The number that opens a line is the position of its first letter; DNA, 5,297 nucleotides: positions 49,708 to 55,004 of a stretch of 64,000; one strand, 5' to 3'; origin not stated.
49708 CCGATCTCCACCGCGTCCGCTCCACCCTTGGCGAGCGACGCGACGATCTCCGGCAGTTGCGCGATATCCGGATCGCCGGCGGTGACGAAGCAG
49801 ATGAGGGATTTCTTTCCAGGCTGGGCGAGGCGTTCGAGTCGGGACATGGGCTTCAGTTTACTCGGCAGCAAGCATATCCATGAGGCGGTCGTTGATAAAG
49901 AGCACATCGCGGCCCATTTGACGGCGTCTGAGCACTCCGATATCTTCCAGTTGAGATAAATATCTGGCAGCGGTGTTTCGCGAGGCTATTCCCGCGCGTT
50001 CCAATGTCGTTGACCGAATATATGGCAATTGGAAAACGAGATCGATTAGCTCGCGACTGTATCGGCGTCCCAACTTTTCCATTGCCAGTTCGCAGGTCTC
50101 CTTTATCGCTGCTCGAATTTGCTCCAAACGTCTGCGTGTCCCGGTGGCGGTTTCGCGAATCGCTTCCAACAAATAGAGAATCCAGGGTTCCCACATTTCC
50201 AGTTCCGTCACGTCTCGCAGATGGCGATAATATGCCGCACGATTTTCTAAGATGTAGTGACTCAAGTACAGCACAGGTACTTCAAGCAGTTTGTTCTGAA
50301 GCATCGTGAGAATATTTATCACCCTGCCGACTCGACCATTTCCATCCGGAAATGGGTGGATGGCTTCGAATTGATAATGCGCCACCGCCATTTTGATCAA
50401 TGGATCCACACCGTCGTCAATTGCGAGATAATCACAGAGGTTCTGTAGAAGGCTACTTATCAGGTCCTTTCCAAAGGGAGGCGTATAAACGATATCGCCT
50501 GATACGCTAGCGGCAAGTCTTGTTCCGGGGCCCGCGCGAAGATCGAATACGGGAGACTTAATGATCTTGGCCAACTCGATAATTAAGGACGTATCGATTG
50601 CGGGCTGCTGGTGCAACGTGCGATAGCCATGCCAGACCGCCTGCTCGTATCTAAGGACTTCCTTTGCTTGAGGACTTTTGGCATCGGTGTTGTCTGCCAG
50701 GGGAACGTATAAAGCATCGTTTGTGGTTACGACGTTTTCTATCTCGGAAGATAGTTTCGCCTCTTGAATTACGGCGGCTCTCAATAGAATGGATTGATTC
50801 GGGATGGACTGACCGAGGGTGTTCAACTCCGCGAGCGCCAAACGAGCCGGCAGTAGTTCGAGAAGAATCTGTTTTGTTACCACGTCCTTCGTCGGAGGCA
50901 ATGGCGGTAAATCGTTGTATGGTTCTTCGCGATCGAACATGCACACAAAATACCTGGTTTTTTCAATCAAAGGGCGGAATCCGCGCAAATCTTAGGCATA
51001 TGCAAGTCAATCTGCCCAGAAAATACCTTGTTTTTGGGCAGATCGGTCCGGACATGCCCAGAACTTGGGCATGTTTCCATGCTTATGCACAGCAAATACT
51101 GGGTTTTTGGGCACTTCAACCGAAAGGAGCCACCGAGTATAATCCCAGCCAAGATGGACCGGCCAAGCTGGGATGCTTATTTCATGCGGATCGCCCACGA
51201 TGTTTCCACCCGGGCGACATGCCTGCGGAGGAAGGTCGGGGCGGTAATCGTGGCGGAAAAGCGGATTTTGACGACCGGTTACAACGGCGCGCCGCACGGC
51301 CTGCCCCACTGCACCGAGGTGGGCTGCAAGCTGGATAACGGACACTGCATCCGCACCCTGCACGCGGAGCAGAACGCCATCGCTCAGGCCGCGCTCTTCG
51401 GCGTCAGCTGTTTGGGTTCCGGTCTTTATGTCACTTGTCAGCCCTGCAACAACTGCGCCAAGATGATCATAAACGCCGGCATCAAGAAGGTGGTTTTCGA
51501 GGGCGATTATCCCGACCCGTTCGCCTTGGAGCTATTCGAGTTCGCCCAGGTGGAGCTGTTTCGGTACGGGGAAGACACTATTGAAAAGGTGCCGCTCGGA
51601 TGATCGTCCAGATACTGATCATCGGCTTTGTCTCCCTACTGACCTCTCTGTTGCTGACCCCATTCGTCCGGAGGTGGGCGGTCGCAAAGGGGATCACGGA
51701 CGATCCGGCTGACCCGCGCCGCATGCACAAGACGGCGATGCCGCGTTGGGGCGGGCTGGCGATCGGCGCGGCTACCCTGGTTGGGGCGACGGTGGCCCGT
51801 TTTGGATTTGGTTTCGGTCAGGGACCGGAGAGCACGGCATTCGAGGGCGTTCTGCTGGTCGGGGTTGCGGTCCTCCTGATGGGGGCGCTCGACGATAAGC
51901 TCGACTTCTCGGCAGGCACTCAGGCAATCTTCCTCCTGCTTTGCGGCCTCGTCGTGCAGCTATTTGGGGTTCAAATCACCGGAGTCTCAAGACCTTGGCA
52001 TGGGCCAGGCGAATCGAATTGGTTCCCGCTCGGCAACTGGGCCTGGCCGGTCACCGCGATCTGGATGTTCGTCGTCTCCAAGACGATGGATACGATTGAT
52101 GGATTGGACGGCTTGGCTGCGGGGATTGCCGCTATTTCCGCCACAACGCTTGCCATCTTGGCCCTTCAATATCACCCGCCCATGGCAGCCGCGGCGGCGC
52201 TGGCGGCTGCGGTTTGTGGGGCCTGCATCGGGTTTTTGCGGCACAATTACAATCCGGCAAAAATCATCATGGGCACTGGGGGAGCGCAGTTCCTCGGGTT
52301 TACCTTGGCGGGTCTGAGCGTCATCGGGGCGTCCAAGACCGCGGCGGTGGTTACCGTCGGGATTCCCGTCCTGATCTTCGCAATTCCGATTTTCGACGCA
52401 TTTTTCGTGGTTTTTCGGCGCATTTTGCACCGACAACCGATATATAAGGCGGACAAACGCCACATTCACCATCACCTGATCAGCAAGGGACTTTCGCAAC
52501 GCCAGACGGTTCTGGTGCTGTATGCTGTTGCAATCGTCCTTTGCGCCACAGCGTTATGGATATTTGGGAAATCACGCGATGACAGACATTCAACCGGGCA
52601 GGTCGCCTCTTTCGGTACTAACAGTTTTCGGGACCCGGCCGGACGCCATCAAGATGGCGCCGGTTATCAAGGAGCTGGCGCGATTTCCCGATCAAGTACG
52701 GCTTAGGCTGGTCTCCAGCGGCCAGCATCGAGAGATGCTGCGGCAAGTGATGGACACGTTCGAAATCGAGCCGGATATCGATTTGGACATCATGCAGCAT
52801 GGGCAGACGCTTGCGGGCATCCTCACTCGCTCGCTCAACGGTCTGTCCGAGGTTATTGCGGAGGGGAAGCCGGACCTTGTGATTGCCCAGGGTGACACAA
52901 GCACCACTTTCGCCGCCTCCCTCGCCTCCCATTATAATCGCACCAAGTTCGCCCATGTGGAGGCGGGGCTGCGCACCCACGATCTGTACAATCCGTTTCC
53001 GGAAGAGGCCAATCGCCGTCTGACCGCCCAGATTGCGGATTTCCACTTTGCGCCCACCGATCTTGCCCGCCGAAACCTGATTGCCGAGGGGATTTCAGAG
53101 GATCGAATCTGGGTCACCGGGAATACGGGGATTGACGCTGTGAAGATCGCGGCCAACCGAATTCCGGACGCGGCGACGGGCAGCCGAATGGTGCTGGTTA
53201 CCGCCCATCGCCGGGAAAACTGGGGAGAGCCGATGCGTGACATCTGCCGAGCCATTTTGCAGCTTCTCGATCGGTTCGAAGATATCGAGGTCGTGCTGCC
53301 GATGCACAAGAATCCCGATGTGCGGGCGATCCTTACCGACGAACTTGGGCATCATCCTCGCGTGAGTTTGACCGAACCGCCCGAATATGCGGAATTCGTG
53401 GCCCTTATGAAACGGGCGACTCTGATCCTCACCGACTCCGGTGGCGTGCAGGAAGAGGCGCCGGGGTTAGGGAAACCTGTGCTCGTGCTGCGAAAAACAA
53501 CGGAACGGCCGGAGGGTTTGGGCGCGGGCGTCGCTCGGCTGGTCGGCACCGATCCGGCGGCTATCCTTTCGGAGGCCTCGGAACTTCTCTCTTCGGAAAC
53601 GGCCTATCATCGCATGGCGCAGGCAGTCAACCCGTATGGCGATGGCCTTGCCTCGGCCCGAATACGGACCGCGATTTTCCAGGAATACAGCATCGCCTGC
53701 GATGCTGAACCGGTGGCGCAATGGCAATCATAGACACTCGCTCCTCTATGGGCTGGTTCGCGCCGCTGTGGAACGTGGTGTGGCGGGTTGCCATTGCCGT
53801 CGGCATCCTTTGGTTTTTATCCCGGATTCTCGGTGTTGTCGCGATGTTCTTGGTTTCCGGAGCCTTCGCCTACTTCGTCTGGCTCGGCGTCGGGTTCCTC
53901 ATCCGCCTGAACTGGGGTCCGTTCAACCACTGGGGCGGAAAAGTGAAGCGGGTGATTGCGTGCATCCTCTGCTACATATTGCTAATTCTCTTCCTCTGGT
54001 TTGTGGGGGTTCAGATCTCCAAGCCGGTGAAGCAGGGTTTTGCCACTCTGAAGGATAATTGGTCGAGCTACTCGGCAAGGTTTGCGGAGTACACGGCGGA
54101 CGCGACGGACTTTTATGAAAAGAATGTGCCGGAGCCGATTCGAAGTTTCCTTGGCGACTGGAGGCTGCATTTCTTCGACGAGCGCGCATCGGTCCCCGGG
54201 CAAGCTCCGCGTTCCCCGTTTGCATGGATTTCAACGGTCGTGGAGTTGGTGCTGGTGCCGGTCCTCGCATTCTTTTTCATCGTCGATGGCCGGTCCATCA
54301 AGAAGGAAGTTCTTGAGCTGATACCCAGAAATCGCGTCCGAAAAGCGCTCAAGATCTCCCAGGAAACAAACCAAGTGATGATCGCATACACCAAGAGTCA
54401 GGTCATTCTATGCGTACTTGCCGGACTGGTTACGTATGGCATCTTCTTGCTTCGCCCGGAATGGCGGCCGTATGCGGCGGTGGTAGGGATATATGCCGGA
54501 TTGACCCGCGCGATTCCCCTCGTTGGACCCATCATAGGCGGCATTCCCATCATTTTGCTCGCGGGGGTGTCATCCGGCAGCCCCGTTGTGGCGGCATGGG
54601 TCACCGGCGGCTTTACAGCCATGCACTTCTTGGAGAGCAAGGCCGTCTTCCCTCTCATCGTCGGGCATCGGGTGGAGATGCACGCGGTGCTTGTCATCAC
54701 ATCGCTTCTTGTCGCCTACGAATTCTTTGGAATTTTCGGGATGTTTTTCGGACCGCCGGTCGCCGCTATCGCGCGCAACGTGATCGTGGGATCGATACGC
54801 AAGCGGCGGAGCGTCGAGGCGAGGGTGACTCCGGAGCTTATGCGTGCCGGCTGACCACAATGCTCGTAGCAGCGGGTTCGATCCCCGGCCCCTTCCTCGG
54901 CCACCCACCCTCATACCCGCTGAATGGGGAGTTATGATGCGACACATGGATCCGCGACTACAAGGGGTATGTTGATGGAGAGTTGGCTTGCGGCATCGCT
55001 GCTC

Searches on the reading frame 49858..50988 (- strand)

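Call 22: search_protein_families(library=pfam, proteins=[window:49858-50988:-], max_evalue=0.01)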
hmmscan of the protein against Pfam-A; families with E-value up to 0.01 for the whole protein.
window:49858-50988:- (376 aa): 4 families
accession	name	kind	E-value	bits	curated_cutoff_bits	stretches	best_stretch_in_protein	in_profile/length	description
PF13784.11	Fic_N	-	1.7e-23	82.8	26.7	1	45-122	4-81/82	Fic/DOC family N-terminal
PF21248.3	SoFic-like_C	-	1.1e-21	77.3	27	1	297-369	4-76/76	Protein adenylyltransferase SoFic-like, C-terminal domain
PF02661.23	Fic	-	5.4e-14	53.2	24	1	167-226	32-90/93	Fic/DOC family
PF24033.1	DUF7342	-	0.0059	17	31.6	0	330-371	25-65/150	Family of unknown function (DUF7342)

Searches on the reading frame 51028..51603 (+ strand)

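Call 25: search_protein_families(library=pfam, proteins=[window:51028-51603:+], max_evalue=0.01)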
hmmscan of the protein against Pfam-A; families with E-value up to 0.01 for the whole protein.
window:51028-51603:+ (191 aa): 3 families
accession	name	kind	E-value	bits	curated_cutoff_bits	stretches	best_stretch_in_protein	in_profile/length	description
PF00383.29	dCMP_cyt_deam_1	-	1e-27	96.4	25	1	47-157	2-100/102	Cytidine and deoxycytidylate deaminase zinc-binding region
PF14437.12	MafB19-deam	-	1.8e-20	73.8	27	1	47-163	2-105/142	MafB19-like deaminase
PF14439.12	Bd3614-deam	-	0.00038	20.9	38.5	1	109-154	33-81/113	Bd3614-like deaminase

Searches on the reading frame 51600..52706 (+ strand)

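Call 25: search_protein_families(library=pfam, proteins=[window:51600-52706:+], max_evalue=0.01)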
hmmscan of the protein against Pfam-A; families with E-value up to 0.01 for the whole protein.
window:51600-52706:+ (368 aa): 1 family
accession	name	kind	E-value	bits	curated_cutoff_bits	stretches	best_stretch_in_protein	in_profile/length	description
PF00953.26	Glycos_transf_4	-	4.1e-25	89.1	27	1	83-243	3-159/160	Glycosyl transferase family 4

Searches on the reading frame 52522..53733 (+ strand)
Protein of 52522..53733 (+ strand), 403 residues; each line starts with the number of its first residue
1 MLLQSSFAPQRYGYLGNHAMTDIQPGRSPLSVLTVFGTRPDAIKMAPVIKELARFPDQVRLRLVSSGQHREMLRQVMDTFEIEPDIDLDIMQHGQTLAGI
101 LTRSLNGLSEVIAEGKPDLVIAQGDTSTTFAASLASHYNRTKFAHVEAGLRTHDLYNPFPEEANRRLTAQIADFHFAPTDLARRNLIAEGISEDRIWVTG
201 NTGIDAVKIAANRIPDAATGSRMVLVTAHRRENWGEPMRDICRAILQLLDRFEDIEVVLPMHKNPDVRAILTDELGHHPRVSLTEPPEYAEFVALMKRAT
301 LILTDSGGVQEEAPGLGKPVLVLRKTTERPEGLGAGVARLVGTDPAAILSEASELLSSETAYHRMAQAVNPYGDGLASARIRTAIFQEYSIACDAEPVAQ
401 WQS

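Call 25: search_protein_families(library=pfam, proteins=[window:52522-53733:+], max_evalue=0.01)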
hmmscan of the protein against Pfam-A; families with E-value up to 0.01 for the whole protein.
window:52522-53733:+ (403 aa): 3 families
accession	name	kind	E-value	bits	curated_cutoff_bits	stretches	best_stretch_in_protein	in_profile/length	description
PF02350.25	Epimerase_2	-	5e-113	377.9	30.6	1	58-385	8-346/347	UDP-N-acetylglucosamine 2-epimerase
PF13579.12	Glyco_trans_4_4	-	2.2e-05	25.3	29.7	1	103-201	58-157/158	Glycosyl transferase 4-like domain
PF13439.12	Glyco_transf_4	-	0.0057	17.1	28.5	0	102-201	58-164/170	Glycosyltransferase Family 4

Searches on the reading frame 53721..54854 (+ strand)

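Call 25: search_protein_families(library=pfam, proteins=[window:53721-54854:+], max_evalue=0.01)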
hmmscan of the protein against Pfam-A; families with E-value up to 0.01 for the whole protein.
window:53721-54854:+ (377 aa): 1 family
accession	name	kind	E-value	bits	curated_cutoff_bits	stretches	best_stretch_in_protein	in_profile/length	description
PF01594.21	AI-2E_transport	-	8.1e-38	130.8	34.3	1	21-355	2-323/327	AI-2E family transporter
